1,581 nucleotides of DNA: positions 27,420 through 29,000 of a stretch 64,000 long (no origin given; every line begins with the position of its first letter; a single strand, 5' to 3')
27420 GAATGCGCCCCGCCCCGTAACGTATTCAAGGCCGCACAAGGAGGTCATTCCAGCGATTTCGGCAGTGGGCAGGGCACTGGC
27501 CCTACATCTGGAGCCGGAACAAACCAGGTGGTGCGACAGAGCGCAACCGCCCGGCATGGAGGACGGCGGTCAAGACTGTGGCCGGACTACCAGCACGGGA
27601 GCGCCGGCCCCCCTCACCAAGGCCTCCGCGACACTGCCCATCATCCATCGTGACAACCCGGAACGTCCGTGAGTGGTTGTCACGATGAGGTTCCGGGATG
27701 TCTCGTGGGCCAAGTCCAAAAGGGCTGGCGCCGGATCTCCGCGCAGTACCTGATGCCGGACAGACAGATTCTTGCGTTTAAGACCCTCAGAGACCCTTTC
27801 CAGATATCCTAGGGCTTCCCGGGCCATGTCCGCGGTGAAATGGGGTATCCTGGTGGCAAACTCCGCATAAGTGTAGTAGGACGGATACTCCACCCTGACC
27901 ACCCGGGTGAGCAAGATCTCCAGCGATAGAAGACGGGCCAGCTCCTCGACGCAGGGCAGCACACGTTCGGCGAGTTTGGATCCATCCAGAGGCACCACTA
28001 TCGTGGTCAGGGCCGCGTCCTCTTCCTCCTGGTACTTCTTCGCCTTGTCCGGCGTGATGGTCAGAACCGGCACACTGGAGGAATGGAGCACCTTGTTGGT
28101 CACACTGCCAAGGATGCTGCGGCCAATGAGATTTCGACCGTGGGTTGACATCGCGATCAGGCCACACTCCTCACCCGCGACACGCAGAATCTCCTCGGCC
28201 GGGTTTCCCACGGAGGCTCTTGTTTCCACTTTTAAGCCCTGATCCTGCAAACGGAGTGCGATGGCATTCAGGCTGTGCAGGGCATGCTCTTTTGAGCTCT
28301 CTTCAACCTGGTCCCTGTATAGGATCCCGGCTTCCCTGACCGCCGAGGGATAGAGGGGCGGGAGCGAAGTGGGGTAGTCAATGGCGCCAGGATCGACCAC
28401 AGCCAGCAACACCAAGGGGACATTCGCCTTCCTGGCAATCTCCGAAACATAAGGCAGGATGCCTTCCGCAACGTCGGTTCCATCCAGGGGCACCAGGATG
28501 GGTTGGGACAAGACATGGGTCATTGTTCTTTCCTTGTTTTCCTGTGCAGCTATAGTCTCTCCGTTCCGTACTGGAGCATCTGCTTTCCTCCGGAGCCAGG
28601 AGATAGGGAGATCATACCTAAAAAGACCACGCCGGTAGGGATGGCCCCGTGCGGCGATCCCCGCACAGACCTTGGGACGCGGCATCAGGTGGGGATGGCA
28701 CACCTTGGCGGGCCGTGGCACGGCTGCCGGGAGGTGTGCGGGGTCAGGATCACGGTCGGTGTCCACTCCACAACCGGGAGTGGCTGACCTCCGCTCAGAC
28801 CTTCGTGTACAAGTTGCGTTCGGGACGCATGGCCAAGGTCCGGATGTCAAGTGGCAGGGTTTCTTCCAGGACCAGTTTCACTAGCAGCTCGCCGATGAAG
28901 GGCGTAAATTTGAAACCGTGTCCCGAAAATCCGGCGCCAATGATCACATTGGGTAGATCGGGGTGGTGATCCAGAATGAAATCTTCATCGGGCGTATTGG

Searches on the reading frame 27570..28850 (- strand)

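Call 12: search_protein_families(library=pfam, proteins=[window:27570-28850:-], max_evalue=0.001)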
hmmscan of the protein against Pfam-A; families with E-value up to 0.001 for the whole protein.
window:27570-28850:- (426 aa): 1 family
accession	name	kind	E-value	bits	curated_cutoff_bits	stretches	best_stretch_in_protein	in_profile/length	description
PF00582.32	Usp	-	1.8e-44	152.2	24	2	283-423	4-141/141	Universal stress protein family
